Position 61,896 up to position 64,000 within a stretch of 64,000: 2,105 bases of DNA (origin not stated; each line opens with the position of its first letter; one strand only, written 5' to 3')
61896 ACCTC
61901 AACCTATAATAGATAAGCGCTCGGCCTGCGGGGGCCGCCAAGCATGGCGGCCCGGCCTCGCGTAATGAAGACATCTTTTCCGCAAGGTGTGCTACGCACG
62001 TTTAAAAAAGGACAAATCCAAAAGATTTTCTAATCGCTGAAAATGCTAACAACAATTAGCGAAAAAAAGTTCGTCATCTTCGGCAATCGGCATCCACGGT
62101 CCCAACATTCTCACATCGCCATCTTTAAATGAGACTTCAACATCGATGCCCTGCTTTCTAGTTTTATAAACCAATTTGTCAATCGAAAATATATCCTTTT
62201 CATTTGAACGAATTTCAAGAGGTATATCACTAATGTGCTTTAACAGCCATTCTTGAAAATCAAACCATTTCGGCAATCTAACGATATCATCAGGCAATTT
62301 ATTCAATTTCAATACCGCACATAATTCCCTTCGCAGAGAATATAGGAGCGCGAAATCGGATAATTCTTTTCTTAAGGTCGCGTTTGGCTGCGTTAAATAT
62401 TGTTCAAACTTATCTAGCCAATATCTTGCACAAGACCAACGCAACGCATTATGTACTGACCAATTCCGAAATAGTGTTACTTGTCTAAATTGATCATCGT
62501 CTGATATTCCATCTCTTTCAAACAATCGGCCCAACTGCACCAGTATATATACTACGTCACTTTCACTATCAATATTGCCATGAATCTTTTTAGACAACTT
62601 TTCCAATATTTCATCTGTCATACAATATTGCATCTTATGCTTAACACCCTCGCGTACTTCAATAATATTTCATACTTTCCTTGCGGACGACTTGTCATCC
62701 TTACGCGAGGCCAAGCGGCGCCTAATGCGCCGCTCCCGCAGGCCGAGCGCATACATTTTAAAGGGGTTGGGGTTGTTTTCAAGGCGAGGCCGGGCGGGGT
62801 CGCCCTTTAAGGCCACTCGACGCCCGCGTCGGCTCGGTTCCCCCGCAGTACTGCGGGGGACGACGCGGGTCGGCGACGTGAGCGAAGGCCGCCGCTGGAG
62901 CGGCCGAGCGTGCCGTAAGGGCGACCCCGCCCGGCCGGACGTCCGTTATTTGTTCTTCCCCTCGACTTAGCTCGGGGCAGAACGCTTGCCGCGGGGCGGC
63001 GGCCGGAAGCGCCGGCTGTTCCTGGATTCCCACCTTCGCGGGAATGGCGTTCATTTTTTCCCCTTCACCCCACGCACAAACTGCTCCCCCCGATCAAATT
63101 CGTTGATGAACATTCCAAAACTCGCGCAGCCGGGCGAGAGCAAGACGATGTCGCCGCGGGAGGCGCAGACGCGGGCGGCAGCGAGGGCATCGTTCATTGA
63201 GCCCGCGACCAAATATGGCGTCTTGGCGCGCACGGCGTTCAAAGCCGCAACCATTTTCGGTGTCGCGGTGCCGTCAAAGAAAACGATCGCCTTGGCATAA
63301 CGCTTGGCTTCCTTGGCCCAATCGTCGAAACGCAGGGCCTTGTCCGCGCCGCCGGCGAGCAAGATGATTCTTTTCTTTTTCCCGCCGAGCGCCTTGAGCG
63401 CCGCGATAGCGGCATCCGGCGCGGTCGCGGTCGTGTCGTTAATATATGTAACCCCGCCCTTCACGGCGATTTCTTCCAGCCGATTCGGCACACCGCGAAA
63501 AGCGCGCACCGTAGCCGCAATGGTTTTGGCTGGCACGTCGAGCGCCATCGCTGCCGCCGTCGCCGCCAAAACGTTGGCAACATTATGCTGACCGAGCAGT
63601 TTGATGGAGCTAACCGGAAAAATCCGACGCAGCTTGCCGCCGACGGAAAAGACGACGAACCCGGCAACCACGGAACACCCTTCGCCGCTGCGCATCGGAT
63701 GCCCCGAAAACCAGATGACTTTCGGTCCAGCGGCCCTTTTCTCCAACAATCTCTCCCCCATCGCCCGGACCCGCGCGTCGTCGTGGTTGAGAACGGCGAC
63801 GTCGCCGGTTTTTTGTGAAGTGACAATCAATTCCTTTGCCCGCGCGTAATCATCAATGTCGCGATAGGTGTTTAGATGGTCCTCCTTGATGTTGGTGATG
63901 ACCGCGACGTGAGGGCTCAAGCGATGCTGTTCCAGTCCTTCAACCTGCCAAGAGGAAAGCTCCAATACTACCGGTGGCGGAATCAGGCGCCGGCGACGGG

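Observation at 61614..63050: Composite-transposon-like unit: two inverted R1 elements (5' ends inward) bracketing a about 0.7 kb low-GC segment with a single orphan ORF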

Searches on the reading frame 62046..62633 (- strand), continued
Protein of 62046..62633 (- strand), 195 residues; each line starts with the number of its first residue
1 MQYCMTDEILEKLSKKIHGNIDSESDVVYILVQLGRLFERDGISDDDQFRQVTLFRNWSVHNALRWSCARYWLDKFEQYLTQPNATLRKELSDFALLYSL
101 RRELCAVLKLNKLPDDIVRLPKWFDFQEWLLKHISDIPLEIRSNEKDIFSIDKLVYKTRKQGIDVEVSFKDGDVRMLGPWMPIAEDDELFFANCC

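Call 74: fold_search(model_id=the predicted structure, library=viral)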
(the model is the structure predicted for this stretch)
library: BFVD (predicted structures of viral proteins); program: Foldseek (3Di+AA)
matches with E <= 10: 807; with E <= 0.001: 0
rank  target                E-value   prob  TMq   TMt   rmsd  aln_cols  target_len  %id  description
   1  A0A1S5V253            2.0e-01  0.12  0.17  0.10  22.1       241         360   12  (no name in the UniProt tables at hand)
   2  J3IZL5                2.0e-01  0.09  0.16  0.09  21.2       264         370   11  (no name in the UniProt tables at hand)
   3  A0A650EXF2            2.6e-01  0.97  0.16  0.57   6.2        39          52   20  (no name in the UniProt tables at hand)
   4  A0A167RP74            2.6e-01  0.08  0.14  0.08  17.5       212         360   12  Uncharacterized protein [Powai lake megavirus]
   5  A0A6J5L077            2.9e-01  0.08  0.18  0.08  22.1       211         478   13  Uncharacterized protein [uncultured Caudovirales phage]
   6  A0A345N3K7            3.4e-01  0.10  0.16  0.16  21.0       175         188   13  (no name in the UniProt tables at hand)
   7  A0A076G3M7            3.7e-01  0.15  0.17  0.21  14.7       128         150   12  Uncharacterized protein [Aeromonas phage pAh6-C]
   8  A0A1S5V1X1            4.6e-01  0.09  0.17  0.18  17.5       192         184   11  (no name in the UniProt tables at hand)
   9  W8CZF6                4.9e-01  0.28  0.20  0.36   6.4        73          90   19  Uncharacterized protein [Erwinia phage PhiEaH1]
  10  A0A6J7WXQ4            5.2e-01  0.08  0.20  0.09  34.3       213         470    9  Uncharacterized protein [uncultured Caudovirales phage]
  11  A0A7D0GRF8            6.4e-01  0.06  0.16  0.17  18.9       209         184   13  (no name in the UniProt tables at hand)
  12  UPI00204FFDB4         6.7e-01  0.13  0.15  0.21  11.1        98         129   14  (no name look-up for this kind of identifier)
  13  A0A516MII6            7.1e-01  0.51  0.16  0.40   6.7        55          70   14  (no name in the UniProt tables at hand)
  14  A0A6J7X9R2            7.1e-01  0.08  0.16  0.09  20.5       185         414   10  Uncharacterized protein [uncultured Caudovirales phage]
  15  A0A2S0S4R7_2          7.5e-01  0.09  0.18  0.04  16.9       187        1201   14  RNA-directed RNA polymerase L (Fragment) [Ditton virus]
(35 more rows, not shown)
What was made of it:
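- On Known folds (for the cargo): BFVD gives best E = 0.2 (call 74).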

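Call 107: search_dna_similar(query=window:62046-62621:-, collection=plasmids, mode=protein, max_evalue=0.001, max_rows=15)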
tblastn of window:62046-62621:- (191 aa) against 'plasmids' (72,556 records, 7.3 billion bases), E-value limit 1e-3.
No match.

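Call 108: search_dna_similar(query=window:62046-62621:-, collection=phages, mode=protein, max_evalue=0.001, max_rows=15)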
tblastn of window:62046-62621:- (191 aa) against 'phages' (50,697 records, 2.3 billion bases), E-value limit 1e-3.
No match.

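Call 110: list_cluster_members(proteins=[P0002, P0003, P0004, P0005, P0006, P0007, P0008, P0009, P0010, P0020])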
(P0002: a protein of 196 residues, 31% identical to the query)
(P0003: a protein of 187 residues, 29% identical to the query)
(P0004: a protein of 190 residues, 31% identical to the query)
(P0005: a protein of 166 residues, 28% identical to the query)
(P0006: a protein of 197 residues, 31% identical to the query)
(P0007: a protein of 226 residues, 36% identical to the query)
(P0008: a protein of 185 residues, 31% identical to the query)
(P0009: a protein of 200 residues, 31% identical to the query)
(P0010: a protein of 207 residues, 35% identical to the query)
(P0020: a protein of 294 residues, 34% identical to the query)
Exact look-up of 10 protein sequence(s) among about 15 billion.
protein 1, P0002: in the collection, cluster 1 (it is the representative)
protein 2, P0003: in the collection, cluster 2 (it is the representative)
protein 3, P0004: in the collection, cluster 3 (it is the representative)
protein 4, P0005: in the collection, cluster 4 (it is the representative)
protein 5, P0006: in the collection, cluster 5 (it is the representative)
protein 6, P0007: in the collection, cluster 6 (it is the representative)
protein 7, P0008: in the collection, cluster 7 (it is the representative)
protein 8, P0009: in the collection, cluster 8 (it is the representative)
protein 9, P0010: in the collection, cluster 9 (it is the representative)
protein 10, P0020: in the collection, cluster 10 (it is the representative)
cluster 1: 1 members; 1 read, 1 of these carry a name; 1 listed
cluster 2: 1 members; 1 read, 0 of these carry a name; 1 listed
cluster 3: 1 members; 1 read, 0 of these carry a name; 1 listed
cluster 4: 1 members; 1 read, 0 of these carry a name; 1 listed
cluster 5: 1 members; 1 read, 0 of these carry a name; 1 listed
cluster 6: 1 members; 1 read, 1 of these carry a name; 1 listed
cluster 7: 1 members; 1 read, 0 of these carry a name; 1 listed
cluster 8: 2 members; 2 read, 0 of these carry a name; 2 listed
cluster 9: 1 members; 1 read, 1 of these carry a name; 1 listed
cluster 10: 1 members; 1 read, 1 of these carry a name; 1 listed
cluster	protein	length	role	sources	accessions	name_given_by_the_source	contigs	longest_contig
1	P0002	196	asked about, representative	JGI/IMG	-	hypothetical protein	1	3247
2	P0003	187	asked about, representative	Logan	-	-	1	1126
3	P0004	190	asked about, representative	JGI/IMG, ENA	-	-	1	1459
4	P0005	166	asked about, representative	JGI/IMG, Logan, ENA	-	-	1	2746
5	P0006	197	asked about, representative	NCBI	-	-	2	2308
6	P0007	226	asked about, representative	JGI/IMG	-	hypothetical protein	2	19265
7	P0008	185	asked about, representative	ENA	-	-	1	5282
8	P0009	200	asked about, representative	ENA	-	-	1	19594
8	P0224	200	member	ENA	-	-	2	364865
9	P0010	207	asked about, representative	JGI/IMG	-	hypothetical protein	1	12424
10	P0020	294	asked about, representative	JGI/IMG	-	inhibitor of KinA sporulation pathway (predicted exonuclease)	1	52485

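Call 113: search_protein_families(library=pfam, proteins=[P0020, P0017, P0007, P0104, P0153], max_evalue=0.01)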
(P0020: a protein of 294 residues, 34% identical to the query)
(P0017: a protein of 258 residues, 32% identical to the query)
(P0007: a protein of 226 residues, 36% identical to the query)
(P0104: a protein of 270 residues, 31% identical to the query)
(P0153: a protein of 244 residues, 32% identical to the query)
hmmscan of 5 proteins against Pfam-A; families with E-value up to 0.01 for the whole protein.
P0020 (294 aa): 1 family
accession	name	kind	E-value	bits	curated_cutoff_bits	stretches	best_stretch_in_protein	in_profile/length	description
PF00929.31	RNase_T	-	5.1e-08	34.1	24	1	13-85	3-72/164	Exonuclease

P0017 (258 aa): 0 families

P0007 (226 aa): 0 families

P0104 (270 aa): 0 families

P0153 (244 aa): 0 families
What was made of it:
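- Closest known: Free-standing homing endonuclease genes and other selfish single-gene insertions. Same: In one homologue of the other cargo family, the ORF is fused behind a truncated exonuclease gene (call 113).
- Tried and rejected: It is a truncated gene fused to the family ORF, not a domain architecture (call 113).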

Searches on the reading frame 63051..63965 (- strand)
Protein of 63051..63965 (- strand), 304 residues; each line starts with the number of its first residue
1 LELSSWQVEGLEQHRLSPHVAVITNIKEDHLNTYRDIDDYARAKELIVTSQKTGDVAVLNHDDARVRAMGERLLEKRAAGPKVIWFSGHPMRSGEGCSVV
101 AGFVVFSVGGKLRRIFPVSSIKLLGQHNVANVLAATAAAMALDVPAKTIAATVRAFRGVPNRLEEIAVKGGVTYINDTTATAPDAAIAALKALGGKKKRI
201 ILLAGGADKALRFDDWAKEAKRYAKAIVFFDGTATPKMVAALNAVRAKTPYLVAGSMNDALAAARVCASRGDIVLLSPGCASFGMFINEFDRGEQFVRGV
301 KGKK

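Call 10: search_protein_families(library=pfam, proteins=[window:63051-63965:-], max_evalue=1)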
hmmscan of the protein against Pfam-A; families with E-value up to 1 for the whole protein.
window:63051-63965:- (304 aa): 3 families
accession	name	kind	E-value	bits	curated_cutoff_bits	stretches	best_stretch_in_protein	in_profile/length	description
PF08245.18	Mur_ligase_M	-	6.6e-20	72.3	24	1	1-139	62-200/200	Mur ligase middle domain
PF02875.26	Mur_ligase_C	-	3.3e-13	51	28.4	1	162-278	2-125/127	Mur ligase, glutamate ligase domain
PF04122.17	CW_binding_2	-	0.096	13.7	24.9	0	243-278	19-45/73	Cell wall binding domain 2 (CWB2)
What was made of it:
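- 63051..64000 (-): murD 3' part (runs off the window); right anchor of the slot. Mur_ligase_M and Mur_ligase_C (call 10).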
